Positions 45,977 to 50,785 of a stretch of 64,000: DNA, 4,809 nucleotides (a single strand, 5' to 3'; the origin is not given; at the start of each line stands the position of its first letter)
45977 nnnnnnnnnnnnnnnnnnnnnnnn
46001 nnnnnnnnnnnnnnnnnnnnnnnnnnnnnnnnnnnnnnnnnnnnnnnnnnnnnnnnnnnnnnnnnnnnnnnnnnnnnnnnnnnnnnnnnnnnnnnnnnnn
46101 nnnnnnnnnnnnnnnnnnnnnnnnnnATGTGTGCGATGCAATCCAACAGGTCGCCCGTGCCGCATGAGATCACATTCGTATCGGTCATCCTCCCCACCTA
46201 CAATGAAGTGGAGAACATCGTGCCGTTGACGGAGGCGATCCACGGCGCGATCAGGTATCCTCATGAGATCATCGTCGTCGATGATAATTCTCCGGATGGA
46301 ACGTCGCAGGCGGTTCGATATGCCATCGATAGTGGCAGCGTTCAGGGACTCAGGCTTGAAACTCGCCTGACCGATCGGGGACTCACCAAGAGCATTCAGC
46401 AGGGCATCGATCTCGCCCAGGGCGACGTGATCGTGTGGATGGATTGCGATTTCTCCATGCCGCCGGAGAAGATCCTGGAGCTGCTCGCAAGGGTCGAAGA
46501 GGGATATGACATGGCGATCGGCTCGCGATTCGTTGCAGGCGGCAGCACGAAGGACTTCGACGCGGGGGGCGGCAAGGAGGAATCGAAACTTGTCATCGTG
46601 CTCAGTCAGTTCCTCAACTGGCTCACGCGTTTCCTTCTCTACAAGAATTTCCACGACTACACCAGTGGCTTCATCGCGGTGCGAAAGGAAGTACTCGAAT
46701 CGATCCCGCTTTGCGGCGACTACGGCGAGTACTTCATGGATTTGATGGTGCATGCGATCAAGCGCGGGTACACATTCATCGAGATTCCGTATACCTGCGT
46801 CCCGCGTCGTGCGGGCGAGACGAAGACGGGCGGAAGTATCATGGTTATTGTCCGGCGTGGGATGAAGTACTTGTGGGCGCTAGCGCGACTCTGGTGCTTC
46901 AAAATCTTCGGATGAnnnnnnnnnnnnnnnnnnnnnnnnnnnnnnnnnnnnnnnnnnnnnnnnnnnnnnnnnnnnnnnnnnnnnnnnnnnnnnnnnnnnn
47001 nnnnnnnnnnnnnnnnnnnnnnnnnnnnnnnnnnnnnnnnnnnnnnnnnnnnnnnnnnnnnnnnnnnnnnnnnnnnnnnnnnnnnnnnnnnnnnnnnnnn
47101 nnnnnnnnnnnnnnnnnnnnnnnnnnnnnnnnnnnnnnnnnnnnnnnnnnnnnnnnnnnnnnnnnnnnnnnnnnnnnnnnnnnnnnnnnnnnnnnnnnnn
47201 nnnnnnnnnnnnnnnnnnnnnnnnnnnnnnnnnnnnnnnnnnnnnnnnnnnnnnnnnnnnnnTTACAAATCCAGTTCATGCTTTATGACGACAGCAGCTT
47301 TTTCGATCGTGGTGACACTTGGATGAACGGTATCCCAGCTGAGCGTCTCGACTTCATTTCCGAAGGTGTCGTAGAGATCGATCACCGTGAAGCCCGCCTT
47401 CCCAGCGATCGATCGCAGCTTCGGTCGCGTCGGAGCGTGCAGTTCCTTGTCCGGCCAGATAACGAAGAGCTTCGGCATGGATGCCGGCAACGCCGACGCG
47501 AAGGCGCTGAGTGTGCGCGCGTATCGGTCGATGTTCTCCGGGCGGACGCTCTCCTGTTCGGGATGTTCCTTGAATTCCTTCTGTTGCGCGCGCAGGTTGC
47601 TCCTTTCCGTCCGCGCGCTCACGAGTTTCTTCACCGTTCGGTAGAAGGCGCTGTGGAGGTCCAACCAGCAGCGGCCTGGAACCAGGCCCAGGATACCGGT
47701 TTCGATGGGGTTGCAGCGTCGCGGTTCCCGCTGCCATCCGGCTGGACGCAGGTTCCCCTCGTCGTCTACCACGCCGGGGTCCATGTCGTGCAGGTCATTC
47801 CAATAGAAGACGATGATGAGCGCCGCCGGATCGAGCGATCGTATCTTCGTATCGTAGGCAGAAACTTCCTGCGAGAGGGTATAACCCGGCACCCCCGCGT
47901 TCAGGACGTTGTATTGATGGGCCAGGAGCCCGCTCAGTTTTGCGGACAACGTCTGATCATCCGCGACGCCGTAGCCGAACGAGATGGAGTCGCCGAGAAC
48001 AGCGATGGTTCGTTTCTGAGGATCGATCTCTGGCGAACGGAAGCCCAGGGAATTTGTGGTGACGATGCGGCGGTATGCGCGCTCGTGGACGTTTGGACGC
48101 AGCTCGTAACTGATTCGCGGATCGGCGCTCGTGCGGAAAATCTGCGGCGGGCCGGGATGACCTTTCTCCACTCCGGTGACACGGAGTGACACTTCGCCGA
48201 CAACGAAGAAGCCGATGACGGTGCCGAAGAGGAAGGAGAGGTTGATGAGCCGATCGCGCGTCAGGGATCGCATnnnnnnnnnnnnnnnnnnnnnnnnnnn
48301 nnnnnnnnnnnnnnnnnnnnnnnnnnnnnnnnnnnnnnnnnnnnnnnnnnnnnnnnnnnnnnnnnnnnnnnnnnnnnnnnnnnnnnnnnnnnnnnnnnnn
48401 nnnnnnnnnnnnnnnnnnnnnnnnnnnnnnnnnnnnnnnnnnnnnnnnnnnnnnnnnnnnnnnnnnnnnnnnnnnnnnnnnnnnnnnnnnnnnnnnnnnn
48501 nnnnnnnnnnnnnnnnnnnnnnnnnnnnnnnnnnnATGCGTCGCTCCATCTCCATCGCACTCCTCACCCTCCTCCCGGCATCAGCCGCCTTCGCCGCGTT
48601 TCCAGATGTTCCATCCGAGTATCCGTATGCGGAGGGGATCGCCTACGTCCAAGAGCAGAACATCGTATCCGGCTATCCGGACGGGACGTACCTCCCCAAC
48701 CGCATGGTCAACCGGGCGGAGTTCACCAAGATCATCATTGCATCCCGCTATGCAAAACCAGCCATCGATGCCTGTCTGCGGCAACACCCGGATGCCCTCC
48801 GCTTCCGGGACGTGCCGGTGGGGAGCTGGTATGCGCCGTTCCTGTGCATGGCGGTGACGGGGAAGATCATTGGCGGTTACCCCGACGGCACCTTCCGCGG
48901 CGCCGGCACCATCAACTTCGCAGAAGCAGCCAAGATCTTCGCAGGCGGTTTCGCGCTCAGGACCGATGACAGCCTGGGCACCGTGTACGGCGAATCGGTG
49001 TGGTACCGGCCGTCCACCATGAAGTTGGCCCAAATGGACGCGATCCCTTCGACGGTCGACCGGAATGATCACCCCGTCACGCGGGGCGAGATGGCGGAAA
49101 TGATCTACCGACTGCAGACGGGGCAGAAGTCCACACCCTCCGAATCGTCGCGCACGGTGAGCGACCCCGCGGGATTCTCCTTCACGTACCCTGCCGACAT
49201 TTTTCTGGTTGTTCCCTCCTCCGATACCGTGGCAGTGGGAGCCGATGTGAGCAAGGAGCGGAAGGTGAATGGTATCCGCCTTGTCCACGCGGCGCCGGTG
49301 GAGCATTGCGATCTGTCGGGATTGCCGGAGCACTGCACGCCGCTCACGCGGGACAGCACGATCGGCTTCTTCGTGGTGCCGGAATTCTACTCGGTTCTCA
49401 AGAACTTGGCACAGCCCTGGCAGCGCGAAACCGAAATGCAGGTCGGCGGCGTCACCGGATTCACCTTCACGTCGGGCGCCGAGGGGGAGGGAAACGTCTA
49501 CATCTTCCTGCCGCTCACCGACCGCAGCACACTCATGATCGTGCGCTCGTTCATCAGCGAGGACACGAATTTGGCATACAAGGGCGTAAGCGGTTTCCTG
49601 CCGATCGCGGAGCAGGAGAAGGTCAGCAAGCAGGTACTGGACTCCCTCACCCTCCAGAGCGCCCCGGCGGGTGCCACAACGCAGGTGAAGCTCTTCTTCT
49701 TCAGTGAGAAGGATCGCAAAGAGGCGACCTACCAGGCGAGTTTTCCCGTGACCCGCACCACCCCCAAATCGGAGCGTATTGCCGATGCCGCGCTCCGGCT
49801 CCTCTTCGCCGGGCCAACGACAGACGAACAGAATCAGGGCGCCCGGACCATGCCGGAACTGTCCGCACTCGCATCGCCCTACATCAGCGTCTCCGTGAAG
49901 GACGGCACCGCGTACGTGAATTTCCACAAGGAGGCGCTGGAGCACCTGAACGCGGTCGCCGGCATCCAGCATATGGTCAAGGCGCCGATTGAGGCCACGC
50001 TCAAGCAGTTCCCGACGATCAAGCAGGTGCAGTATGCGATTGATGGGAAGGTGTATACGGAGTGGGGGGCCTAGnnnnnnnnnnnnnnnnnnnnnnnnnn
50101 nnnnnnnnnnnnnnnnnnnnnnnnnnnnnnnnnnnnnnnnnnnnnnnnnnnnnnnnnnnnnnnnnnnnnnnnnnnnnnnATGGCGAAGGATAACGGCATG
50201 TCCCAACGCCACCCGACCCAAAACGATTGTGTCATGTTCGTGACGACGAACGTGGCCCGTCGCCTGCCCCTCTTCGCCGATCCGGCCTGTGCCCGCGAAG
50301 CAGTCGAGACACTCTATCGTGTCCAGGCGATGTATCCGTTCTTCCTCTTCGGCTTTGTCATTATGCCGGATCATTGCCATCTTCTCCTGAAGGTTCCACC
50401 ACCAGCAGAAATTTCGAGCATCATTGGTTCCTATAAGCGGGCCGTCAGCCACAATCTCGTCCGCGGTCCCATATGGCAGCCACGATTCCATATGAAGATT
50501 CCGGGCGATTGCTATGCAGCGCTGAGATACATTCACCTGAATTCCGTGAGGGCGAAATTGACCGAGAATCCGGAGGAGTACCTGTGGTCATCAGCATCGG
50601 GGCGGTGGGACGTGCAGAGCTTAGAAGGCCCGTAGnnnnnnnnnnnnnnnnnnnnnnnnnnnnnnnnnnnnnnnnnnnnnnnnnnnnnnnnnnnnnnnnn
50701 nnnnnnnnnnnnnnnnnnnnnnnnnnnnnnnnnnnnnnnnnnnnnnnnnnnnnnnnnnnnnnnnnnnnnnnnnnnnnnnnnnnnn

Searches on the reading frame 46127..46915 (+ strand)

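Call 18: search_protein_families(library=pfam, proteins=[window:46127-46915:+], max_evalue=0.001)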
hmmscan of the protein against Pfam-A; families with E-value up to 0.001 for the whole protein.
window:46127-46915:+ (262 aa): 1 family
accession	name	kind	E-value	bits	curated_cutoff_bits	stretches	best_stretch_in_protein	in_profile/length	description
PF00535.33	Glycos_transf_2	-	4.6e-29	101.9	23.3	1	19-192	1-166/168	Glycosyl transferase family 2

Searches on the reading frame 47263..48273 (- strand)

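Call 18: search_protein_families(library=pfam, proteins=[window:47263-48273:-], max_evalue=0.001)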
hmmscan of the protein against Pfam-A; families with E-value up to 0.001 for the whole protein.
window:47263-48273:- (336 aa): 2 families
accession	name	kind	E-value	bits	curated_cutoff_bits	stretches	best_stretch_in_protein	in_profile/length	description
PF13472.12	Lipase_GDSL_2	-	4.9e-10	40.6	32.9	1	92-320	1-173/178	GDSL-like Lipase/Acylhydrolase family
PF00657.28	Lipase_GDSL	-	1.7e-07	32.1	23.6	1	90-163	1-91/208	GDSL-like Lipase/Acylhydrolase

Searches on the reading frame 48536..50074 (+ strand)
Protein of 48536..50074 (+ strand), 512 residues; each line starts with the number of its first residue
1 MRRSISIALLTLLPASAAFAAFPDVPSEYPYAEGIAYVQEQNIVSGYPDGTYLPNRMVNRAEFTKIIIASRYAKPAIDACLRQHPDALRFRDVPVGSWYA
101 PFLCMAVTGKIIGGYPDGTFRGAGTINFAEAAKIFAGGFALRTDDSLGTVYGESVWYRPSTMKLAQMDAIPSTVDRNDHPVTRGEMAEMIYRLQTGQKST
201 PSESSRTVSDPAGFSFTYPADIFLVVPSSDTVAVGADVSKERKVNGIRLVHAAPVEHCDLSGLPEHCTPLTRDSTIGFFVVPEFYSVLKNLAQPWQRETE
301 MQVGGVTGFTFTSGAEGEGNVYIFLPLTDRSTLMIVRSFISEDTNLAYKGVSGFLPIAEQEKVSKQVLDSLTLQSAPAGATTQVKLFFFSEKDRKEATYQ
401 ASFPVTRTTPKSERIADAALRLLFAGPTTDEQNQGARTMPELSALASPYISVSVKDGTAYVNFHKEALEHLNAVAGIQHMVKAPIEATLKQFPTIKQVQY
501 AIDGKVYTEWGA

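Call 18: search_protein_families(library=pfam, proteins=[window:48536-50074:+], max_evalue=0.001)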
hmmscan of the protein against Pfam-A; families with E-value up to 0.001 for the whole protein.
window:48536-50074:+ (512 aa): 2 families
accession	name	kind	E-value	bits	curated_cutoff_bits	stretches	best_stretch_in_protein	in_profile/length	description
PF00395.25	SLH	-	4.4e-22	78.2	20.8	2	22-63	2-43/44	S-layer homology domain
PF10646.14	Germane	-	2.6e-12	47.8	23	1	386-506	2-115/117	Sporulation and spore germination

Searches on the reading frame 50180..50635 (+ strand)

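Call 72: search_protein_families(library=pfam, proteins=[window:50180-50635:+], max_evalue=0.1)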
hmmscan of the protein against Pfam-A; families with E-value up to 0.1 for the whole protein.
window:50180-50635:+ (151 aa): 1 family
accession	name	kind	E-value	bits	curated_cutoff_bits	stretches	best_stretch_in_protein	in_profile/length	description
PF01797.21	Y1_Tnp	-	1.9e-09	38.2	23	1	24-94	12-81/121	Transposase IS200 like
